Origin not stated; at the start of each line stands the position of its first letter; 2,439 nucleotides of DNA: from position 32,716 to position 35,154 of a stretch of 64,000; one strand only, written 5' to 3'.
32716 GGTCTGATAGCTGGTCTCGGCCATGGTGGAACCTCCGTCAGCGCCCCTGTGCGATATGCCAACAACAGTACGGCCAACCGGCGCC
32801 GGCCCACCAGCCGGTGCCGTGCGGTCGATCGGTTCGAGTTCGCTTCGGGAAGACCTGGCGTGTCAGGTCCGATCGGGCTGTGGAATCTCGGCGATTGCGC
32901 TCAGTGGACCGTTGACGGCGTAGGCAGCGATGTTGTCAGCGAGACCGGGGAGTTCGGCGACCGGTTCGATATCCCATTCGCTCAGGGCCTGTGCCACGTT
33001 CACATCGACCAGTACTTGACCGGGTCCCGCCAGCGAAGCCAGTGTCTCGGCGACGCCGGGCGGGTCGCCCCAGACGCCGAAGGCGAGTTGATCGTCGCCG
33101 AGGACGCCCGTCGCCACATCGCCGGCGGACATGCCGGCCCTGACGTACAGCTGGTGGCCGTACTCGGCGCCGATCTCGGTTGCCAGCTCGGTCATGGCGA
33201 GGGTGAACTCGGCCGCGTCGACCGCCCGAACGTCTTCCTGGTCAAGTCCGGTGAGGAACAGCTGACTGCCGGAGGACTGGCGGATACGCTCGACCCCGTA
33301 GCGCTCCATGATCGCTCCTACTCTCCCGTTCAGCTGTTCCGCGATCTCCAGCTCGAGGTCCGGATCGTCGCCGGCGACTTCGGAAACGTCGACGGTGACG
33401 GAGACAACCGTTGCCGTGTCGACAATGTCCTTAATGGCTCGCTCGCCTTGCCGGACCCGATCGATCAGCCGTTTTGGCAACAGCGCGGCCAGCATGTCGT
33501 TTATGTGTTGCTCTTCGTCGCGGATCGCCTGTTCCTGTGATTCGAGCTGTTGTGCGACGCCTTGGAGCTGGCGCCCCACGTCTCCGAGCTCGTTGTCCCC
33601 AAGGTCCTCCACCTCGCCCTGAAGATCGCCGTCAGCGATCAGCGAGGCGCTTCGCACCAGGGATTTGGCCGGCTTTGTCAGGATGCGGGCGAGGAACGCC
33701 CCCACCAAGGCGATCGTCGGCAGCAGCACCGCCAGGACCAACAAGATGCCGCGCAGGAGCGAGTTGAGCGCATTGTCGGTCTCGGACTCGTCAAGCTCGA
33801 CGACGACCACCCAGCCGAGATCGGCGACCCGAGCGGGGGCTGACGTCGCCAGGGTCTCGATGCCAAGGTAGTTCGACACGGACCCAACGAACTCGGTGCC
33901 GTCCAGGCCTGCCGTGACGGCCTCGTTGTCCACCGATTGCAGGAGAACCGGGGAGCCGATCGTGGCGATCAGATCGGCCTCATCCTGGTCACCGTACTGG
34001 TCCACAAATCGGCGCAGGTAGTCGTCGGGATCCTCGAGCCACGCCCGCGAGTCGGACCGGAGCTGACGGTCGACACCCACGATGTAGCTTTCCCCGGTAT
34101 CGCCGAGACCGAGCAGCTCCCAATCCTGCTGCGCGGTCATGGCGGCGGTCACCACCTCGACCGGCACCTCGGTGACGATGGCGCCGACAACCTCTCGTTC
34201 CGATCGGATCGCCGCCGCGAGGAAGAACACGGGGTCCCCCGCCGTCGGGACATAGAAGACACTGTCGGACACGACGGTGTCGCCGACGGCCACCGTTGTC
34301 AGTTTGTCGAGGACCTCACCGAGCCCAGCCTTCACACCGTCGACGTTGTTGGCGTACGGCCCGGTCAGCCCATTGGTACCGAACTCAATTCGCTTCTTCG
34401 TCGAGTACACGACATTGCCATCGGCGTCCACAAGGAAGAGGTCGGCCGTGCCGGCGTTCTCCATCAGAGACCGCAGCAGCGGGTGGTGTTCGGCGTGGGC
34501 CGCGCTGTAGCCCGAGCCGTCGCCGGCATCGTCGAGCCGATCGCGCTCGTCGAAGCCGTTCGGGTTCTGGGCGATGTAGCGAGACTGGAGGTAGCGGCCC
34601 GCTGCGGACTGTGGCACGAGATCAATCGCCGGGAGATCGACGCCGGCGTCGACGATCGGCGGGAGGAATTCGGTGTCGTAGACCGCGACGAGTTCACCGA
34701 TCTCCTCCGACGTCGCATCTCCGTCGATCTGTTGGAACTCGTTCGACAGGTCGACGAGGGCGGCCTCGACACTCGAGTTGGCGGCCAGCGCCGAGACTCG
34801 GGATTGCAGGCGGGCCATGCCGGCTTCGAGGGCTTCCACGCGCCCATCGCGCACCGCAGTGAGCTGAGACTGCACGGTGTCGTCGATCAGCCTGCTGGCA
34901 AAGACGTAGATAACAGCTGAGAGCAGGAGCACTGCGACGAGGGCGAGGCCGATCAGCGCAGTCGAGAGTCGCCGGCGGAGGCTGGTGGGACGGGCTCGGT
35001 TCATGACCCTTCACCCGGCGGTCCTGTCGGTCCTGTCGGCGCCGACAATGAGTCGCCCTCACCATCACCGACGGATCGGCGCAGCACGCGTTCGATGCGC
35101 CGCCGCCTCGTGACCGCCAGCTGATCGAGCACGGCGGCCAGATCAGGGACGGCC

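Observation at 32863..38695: Two Cache-HAMP 'cyclases' bracket an MscS channel carrying a cNMP-binding-like domain, and all three nucleotide sites look degenerate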

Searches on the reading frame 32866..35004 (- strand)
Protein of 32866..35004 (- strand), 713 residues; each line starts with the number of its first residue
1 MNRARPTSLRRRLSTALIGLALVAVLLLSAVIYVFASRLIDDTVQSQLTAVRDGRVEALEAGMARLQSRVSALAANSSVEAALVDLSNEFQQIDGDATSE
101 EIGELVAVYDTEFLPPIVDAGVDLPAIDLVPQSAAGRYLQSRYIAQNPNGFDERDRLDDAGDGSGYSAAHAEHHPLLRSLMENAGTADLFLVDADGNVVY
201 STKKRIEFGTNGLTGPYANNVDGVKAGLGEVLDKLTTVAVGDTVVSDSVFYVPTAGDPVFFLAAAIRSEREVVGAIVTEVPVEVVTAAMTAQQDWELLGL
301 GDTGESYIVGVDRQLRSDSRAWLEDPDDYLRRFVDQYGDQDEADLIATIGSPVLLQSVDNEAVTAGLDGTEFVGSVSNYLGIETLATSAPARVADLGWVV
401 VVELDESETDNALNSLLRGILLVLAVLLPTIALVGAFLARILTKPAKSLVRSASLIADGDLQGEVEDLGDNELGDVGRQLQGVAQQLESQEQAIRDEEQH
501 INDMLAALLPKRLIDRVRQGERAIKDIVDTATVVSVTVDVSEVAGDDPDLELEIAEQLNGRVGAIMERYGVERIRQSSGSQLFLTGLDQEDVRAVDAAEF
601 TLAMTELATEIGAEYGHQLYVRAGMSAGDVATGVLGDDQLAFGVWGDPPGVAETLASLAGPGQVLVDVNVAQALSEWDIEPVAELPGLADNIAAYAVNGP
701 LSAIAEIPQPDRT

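Call 3: search_protein_families(library=pfam, proteins=[window:32866-35004:-], max_evalue=1)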
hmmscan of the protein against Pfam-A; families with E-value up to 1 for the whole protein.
window:32866-35004:- (713 aa): 4 families
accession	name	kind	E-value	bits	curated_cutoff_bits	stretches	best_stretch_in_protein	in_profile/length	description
PF00211.25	Guanylate_cyc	-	8.2e-13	48.8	21.9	1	555-679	35-160/183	Adenylate and Guanylate cyclase catalytic domain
PF02743.24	dCache_1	-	3e-09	37.2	45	1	141-374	33-225/240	Cache domain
PF00672.30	HAMP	-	1.2e-07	32.3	25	1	437-488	1-52/53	HAMP domain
PF18554.7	PheRS_DBD2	-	0.67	10.4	25.9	1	42-60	1-19/33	PheRS DNA binding domain 2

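Call 4: search_protein_families(library=ncbifam, proteins=[window:32866-35004:-], max_evalue=1)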
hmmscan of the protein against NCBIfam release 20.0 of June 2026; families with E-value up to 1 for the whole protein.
window:32866-35004:- (713 aa): 17 families
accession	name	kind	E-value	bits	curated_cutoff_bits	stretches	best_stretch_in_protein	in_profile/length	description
NF038263.1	prot_phos_SiaA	equivalog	2.1e-09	36.5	700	1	391-534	282-421/658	biofilm regulation protein phosphatase SiaA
NF012163.2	BaeS_SmeS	equivalog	5e-09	35.6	500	1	396-497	139-243/457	sensor histidine kinase efflux regulator BaeS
NF033092.0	HK_WalK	equivalog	2.6e-07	29.6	725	1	425-506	186-265/594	cell wall metabolism sensor histidine kinase WalK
NF040691.1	MtrAB_MtrB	equivalog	9.6e-07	28.2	450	1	409-493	179-263/507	MtrAB system histidine kinase MtrB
NF007837.0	PRK10549.1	equivalog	2.8e-06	26.3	603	1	421-543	169-284/466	envelope stress sensor histidine kinase BaeS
TIGR01386.1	cztS_silS_copS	subfamily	4.3e-06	26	292.55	1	395-488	141-235/457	heavy metal sensor histidine kinase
NF047851.1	MCPCitTducer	equivalog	0.00014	21.1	900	1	420-501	195-276/553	methyl-accepting chemotaxis citrate transducer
NF007007.0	PRK09470.1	equivalog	0.00035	19.6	486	1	409-488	159-239/463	envelope stress sensor histidine kinase CpxA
NF011615.0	PRK15041.1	equivalog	0.0018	17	947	1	402-489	182-265/554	methyl-accepting chemotaxis protein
NF045911.1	TCSHisKinNblS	equivalog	0.0028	16.1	1000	1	409-495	171-258/621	two-component system sensor histidine kinase NblS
NF058645.1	MCPCtpMPsAe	equivalog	0.0029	16.5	900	1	405-508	192-297/558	methyl-accepting chemotaxis protein CtpM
NF045900.1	HisKinCpxALeg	equivalog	0.0049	15.7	800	1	420-503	156-237/451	two-component system sensor histidine kinase CpxA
TIGR04510.1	mod_pep_cyc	subfamily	0.0055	15.2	400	1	593-675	63-149/814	putative peptide modification system cyclase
NF007896.0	PRK10600.1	equivalog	0.028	13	578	1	409-493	145-229/598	nitrate/nitrite two-component system sensor histidine kinase NarX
NF047794.1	HisKinPtgB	equivalog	0.03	12.6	1000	1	423-497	342-415/656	two-component system sensor histidine kinase PgtB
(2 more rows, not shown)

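Call 6: search_solved_structures(query=window:32866-35004:-, max_evalue=0.01, show_alignments=4)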
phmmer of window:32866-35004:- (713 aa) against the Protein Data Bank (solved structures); distinct sequences matched with E-value up to 0.01: 26.
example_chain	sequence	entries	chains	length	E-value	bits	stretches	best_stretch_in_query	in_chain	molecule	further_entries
7yz9_A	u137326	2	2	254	9.3e-16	60.6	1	492-674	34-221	Adenylate cyclase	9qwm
4p2x_A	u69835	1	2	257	2.3e-15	59.3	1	494-674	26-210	Adenylate cyclase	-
4p2f_A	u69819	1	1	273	2.4e-15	59.2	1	496-674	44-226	Adenylate cyclase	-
4p2m_A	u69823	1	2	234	3e-15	58.9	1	497-674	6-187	Adenylate cyclase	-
7yzi_A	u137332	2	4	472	5.2e-15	58.1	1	492-674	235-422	Adenylate cyclase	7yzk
5o5k_A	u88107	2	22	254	1.9e-14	56.3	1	490-668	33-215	Adenylate cyclase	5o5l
1yk9_A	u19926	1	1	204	4.7e-11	45.1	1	538-674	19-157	Adenylate cyclase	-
8buz_A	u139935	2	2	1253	2e-07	33.1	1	571-666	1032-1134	Adenylate cyclase type 8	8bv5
3et6_A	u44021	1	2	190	1.3e-05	27.1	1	534-666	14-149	Soluble guanylyl cyclase beta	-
6jt0_A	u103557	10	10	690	1.3e-05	27.1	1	479-667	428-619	Guanylate cyclase soluble subunit alpha-1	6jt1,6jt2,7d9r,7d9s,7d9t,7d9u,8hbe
9bcv_A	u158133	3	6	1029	1.7e-05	26.7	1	469-657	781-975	Atrial natriuretic peptide receptor 1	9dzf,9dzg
9dzh_A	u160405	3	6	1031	1.7e-05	26.7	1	469-657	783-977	Atrial natriuretic peptide receptor 1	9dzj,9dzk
9bcl_A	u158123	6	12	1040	1.8e-05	26.6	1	469-657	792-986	Atrial natriuretic peptide receptor 1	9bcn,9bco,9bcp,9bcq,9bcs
5oyh_A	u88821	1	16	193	2e-05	26.5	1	562-672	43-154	Nucleotide cyclase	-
6sir_A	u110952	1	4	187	6.4e-05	24.8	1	562-672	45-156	Nucleotide cyclase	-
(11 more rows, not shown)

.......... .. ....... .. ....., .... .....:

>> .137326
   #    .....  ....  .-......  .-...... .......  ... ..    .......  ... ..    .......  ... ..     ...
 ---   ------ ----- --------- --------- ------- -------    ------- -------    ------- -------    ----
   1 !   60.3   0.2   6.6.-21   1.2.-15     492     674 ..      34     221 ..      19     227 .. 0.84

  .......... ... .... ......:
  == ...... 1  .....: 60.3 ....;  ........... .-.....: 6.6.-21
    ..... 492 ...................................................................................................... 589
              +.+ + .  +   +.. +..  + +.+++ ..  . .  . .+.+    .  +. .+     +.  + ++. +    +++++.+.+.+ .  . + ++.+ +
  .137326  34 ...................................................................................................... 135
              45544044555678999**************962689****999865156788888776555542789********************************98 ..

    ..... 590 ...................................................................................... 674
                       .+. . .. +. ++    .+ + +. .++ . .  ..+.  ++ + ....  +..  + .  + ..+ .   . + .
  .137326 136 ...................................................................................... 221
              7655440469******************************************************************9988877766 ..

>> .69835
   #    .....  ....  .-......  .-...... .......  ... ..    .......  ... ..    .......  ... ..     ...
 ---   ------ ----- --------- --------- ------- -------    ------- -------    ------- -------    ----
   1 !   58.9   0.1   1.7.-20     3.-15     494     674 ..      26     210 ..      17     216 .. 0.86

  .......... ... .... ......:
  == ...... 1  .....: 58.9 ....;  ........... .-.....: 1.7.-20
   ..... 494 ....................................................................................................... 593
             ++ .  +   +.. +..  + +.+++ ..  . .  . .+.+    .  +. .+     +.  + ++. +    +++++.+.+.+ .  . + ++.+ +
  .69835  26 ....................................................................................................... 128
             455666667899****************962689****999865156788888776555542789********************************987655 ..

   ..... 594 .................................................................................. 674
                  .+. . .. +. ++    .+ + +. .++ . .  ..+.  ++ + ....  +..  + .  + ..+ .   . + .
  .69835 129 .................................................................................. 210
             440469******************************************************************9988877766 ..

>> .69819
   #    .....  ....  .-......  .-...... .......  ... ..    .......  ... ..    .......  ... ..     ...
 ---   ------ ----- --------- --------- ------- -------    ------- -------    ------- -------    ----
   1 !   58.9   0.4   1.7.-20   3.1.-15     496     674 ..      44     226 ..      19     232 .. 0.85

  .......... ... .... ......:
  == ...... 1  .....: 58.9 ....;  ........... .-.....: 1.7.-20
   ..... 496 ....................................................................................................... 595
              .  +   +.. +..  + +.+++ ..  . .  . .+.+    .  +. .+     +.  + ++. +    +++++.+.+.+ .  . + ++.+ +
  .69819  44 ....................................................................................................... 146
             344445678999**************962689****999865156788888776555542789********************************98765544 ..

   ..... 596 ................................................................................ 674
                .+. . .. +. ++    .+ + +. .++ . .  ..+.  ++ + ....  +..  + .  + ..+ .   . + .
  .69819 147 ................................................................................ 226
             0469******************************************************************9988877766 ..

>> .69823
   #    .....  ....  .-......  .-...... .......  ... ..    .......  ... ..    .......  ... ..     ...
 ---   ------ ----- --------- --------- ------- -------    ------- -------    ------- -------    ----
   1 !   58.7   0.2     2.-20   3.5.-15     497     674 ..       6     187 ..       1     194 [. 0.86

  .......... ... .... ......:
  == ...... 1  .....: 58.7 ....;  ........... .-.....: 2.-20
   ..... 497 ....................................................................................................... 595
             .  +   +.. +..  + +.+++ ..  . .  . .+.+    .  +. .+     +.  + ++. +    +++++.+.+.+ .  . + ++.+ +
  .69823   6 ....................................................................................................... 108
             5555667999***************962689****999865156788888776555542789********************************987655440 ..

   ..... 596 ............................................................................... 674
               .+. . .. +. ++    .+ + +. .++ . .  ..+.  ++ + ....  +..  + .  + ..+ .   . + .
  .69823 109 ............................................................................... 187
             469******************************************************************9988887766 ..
